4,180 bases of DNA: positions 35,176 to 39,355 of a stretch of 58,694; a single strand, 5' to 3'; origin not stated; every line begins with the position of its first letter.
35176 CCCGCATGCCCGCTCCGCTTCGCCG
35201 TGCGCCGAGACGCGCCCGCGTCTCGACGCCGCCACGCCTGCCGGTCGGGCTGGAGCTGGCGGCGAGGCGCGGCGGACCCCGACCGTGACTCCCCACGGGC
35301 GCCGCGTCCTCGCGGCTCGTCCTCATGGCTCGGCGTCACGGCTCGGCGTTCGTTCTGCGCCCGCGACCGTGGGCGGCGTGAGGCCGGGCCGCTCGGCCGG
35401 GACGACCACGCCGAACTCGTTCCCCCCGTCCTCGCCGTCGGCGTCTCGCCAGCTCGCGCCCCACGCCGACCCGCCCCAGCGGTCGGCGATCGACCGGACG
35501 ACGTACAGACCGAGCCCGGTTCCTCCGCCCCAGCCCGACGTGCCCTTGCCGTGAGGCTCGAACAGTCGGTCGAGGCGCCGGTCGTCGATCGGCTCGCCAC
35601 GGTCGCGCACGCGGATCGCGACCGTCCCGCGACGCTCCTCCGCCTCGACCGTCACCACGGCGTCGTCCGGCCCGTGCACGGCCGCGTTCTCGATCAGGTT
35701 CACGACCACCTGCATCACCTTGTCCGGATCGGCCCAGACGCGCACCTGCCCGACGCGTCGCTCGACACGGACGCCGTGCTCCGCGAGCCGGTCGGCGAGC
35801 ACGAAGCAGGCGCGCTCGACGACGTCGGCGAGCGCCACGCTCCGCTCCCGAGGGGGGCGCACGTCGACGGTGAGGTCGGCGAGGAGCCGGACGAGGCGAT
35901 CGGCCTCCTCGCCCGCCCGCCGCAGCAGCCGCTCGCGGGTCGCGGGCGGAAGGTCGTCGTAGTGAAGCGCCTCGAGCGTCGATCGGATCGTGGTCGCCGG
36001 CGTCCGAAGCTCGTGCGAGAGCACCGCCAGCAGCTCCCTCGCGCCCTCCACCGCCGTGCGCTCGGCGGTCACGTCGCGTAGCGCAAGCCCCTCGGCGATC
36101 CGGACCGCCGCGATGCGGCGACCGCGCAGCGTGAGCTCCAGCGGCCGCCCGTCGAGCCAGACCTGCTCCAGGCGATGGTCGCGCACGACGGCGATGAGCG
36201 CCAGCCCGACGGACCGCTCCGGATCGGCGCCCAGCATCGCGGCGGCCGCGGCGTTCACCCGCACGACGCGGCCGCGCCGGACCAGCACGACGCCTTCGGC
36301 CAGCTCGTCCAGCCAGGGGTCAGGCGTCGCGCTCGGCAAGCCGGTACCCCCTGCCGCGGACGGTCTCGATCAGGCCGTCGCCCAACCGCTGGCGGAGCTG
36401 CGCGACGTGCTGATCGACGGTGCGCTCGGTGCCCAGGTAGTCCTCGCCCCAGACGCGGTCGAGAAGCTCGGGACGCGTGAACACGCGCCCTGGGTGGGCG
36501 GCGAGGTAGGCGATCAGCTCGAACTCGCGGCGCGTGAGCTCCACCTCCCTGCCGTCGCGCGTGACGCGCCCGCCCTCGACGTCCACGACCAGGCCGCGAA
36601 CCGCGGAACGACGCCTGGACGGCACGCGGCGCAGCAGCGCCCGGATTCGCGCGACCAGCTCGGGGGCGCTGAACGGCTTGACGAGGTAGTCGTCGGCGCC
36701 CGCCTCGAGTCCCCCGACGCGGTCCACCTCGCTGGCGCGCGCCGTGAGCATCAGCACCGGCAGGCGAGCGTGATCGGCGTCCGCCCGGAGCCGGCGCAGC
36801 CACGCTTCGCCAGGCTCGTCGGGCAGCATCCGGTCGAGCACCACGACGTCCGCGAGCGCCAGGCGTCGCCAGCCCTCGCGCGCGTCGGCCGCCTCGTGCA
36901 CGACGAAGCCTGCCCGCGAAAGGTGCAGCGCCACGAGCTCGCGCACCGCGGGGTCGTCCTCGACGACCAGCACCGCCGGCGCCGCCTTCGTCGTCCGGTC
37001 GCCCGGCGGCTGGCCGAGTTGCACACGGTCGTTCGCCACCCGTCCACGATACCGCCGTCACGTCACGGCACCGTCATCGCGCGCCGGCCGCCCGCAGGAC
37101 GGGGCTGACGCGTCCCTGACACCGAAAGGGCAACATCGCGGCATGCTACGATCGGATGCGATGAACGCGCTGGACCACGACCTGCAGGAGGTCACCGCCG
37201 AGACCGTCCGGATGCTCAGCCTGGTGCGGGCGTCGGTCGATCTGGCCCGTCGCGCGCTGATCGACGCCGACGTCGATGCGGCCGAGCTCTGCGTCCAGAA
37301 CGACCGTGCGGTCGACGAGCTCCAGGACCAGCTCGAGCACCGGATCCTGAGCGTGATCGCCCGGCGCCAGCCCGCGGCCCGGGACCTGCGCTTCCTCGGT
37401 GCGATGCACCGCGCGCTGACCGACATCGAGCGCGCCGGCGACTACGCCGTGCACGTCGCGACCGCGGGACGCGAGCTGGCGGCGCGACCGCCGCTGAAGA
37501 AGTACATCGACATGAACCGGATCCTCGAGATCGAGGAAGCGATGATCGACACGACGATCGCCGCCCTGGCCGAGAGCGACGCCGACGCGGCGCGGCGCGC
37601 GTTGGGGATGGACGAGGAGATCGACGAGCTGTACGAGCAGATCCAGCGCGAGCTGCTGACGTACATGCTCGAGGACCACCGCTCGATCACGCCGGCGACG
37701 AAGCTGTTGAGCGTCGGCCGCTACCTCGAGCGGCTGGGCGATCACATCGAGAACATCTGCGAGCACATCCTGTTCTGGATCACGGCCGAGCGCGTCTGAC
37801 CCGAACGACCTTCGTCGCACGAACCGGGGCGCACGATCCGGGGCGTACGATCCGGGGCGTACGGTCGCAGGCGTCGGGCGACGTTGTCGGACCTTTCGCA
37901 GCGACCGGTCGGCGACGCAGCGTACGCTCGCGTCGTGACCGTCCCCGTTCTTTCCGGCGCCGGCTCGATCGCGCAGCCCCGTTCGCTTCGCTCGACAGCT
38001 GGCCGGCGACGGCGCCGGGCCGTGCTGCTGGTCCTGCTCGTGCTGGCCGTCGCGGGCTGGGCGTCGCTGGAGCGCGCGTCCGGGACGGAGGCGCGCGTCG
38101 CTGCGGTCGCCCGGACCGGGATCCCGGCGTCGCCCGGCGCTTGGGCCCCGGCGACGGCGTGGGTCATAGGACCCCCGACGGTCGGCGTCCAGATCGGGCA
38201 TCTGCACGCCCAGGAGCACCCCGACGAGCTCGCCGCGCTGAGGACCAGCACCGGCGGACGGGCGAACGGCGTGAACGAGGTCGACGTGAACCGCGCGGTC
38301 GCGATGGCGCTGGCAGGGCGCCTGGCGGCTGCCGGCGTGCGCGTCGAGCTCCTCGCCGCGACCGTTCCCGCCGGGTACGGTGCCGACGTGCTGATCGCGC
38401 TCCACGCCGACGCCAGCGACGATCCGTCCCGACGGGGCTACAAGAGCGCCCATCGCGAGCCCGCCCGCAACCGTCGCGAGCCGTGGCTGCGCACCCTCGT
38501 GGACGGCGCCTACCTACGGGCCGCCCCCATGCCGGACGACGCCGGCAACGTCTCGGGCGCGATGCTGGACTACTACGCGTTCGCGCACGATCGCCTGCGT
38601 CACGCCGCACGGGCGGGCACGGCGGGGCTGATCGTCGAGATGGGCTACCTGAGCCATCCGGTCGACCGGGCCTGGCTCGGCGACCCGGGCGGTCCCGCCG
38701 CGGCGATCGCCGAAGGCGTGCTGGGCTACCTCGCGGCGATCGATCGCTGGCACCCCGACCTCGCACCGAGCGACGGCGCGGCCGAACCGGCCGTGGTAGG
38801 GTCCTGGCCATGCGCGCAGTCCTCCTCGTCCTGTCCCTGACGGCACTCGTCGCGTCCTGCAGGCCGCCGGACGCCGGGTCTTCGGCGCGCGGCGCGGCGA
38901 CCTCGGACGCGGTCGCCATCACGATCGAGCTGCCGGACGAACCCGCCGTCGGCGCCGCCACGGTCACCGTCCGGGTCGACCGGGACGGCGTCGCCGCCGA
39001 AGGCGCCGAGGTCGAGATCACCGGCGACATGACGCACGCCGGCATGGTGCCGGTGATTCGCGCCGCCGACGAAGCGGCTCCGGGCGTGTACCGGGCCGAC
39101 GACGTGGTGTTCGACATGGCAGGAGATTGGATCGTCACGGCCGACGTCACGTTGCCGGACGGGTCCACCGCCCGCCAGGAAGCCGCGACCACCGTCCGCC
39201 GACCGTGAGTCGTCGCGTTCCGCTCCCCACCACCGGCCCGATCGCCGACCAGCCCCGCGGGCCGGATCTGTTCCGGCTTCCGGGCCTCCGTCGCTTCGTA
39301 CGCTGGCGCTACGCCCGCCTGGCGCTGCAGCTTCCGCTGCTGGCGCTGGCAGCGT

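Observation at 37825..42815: Overlapping six-gene envelope string: two peptidoglycan hydrolases joined to a FixG/CcoG-like Fe-S membrane protein, two YtkA/FixH-like periplasmic domains and DUF554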

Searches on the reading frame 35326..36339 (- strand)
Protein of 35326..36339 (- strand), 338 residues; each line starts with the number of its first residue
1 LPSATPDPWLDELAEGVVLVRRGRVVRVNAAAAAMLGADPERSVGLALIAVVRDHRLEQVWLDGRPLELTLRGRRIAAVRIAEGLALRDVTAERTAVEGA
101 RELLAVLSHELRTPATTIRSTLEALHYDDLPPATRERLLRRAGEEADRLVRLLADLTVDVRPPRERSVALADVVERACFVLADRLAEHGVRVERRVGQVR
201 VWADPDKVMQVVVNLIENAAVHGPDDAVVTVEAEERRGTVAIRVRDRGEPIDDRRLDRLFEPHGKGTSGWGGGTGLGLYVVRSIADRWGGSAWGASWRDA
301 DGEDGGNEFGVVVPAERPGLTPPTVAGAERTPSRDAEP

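Call 72: search_protein_families(library=pfam, proteins=[window:35326-36339:-], max_evalue=0.01)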
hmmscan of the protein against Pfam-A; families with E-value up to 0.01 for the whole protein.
window:35326-36339:- (338 aa): 5 families
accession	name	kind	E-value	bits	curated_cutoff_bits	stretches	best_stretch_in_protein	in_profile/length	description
PF02518.31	HATPase_c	-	4e-19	69.5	26.4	1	204-315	2-109/111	Histidine kinase-, DNA gyrase B-, and HSP90-like ATPase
PF00512.31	HisKA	-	1.5e-10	41.4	26.9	1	101-156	3-57/66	His Kinase A (phospho-acceptor) domain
PF13581.12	HATPase_c_2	-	7.4e-07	29.7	27.4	1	211-287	39-111/127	Histidine kinase-like ATPase domain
PF13188.13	PAS_8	-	0.00019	21.6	21.8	1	11-49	8-48/65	PAS domain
PF00989.32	PAS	-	0.0015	18.9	22.6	1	11-53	8-51/113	PAS fold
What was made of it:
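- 35323..37799 (.): Syntenic flank: PAS histidine kinase (-), OmpR-type response regulator (-) and PhoU (+). They are probably the Pho regulators and not part of the module. Call 72.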

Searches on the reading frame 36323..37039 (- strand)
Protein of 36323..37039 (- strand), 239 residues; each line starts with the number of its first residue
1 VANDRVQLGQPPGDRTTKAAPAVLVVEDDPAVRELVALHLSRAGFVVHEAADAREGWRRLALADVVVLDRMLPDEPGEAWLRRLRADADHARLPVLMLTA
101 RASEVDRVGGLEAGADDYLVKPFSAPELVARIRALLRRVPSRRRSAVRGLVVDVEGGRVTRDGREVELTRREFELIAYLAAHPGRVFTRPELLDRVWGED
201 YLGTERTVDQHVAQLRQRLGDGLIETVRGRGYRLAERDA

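Call 72: search_protein_families(library=pfam, proteins=[window:36323-37039:-], max_evalue=0.01)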
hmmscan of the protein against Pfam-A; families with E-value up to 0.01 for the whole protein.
window:36323-37039:- (239 aa): 2 families
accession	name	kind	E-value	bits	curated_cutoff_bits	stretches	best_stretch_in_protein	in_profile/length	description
PF00486.34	Trans_reg_C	-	2.8e-26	91.8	26.2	1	163-234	1-77/77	Transcriptional regulatory protein, C terminal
PF00072.30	Response_reg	-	2e-23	83.1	30.2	1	23-133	1-111/111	Response regulator receiver domain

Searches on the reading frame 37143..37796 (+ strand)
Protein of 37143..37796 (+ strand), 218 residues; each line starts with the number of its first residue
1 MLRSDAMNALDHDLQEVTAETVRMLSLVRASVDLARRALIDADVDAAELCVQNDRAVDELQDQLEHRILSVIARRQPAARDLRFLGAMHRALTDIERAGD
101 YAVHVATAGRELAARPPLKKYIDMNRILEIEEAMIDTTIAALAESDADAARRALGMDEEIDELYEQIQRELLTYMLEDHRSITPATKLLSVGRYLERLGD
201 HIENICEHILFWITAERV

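Call 72: search_protein_families(library=pfam, proteins=[window:37143-37796:+], max_evalue=0.01)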
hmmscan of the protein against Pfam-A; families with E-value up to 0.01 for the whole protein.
window:37143-37796:+ (218 aa): 1 family
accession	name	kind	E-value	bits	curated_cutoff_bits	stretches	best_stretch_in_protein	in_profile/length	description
PF01895.24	PhoU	-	1.9e-36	124.7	23.5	2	125-208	2-88/89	PhoU domain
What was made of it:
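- Checked: PhoU (37143-37799, +), the response regulator (36320-37039, -) and the kinase (35323-36339, -) lie upstream as described (call 72).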

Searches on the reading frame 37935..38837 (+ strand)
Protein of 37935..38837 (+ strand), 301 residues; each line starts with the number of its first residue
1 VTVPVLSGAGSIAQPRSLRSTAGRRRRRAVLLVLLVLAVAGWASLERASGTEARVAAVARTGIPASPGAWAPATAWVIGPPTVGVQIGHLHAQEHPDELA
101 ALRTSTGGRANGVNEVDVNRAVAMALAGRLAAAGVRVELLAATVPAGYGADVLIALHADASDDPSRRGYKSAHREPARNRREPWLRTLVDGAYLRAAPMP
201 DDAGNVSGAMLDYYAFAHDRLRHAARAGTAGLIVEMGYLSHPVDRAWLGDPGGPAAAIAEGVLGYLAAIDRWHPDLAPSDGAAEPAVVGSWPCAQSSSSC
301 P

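Call 4: search_protein_families(library=pfam, proteins=[window:37935-38837:+], max_evalue=0.1)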
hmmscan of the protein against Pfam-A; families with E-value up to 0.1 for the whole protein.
window:37935-38837:+ (301 aa): 1 family
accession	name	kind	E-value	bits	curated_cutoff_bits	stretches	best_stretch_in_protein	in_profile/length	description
PF01520.23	Amidase_3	-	2.1e-08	34.9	27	1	106-262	12-172/174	N-acetylmuramoyl-L-alanine amidase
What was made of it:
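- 37935..38840 (+): g1: membrane-anchored Amidase_3 (N-acetylmuramoyl-L-alanine amidase). It is a separate transcription unit and is found at this locus only in Trueperaceae. Pfam 34.9 bits against a cut-off of 27 (call 4).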

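Call 5: search_protein_families(library=ncbifam, proteins=[window:37935-38837:+], max_evalue=0.1)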
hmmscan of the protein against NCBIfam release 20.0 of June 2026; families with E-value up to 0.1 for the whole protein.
window:37935-38837:+ (301 aa): 2 families
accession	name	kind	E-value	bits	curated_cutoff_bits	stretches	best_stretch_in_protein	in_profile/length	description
TIGR02883.1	spore_cwlD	equivalog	0.0049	17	221.55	0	227-265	148-189/189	N-acetylmuramoyl-L-alanine amidase CwlD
NF038140.1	amidase_Rv3717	exception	0.0058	16.1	335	0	146-267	111-232/233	Rv3717 family N-acetylmuramoyl-L-alanine amidase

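Call 81: search_solved_structures(query=window:37935-38837:+, max_evalue=0.01, show_alignments=1)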
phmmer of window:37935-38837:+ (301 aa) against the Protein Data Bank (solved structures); distinct sequences matched with E-value up to 0.01: 0.
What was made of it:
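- On Amidase_3: No PDB sequence hit was found (call 81).
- Tried and rejected: No hit (call 81).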

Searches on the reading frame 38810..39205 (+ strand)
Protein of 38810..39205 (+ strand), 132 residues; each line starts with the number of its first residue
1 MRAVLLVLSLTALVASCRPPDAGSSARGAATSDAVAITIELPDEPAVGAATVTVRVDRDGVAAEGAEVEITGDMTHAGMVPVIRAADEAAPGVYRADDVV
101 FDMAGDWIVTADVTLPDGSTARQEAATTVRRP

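Call 4: search_protein_families(library=pfam, proteins=[window:38810-39205:+], max_evalue=0.1)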
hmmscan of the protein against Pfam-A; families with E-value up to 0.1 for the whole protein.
window:38810-39205:+ (132 aa): 1 family
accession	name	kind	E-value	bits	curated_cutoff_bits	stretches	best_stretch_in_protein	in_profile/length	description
PF13115.11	YtkA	-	7.4e-15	55.8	25.9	1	30-111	2-84/85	YtkA-like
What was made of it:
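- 38810..39208 (+): g2: YtkA/CtaK-type lipoprotein, a putative periplasmic Cu(I) chaperone. Pfam YtkA 55.8 bits (call 4).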

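Call 5: search_protein_families(library=ncbifam, proteins=[window:38810-39205:+], max_evalue=0.1)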
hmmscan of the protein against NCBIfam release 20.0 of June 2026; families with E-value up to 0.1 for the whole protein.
window:38810-39205:+ (132 aa): 1 family
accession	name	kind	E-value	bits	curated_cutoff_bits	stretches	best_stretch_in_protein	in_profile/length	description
NF006774.0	PRK09290.2-4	equivalog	0.012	14.4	897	1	14-90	173-248/427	allantoate amidohydrolase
